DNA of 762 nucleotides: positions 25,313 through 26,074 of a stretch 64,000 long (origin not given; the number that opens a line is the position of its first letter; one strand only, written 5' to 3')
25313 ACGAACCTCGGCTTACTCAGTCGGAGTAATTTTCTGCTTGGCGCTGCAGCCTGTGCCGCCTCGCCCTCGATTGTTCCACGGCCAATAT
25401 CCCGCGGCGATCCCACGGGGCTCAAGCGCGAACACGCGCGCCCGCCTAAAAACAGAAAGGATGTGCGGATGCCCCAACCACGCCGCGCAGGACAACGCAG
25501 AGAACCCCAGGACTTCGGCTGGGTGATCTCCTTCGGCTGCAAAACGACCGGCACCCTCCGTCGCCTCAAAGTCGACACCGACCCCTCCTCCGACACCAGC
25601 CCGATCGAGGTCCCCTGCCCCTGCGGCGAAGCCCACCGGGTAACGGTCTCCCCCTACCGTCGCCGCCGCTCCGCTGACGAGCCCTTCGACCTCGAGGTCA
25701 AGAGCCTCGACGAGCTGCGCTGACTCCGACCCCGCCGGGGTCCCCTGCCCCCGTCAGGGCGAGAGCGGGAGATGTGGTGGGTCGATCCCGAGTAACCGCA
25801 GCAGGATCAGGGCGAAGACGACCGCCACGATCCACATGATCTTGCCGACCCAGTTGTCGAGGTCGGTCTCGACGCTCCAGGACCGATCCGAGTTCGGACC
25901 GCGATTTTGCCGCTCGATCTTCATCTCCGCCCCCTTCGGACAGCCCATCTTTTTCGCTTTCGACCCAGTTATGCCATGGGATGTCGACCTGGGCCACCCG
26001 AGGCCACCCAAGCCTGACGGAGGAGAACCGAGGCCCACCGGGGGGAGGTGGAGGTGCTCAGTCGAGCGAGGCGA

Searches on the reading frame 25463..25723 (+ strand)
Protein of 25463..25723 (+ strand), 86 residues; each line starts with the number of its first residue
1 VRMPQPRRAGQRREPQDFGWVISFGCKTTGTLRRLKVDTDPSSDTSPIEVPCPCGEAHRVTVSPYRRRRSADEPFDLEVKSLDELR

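Call 43: search_protein_families(library=pfam, proteins=[window:25463-25723:+], max_evalue=0.01)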
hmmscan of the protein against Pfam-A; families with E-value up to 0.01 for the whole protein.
window:25463-25723:+ (86 aa): 0 families

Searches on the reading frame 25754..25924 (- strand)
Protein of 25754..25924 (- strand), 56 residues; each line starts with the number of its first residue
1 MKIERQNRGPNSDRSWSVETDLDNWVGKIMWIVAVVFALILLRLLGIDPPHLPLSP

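Call 43: search_protein_families(library=pfam, proteins=[window:25754-25924:-], max_evalue=0.01)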
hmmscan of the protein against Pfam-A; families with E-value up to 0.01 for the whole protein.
window:25754-25924:- (56 aa): 0 families

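Call 94: find_homologous_proteins(query=A9, max_evalue=0.01)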
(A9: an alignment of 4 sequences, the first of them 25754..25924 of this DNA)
Query A9 (4 sequences) (56 aa, profile of the alignment): 6 proteins with E <= 0.01 among 29 candidates.
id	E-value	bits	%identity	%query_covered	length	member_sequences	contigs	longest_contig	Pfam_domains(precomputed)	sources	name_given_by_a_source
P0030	1.1e-30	123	100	100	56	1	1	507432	-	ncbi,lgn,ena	-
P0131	1.2e-30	123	79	93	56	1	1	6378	-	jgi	jgi:hypothetical protein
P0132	2.9e-29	118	57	91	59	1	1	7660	-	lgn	-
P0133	1.6e-28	116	62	93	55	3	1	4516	-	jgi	jgi:hypothetical protein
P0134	1.0e-26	110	85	96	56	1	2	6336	-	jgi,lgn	-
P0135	1.9e-22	96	70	95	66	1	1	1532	-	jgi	jgi:hypothetical protein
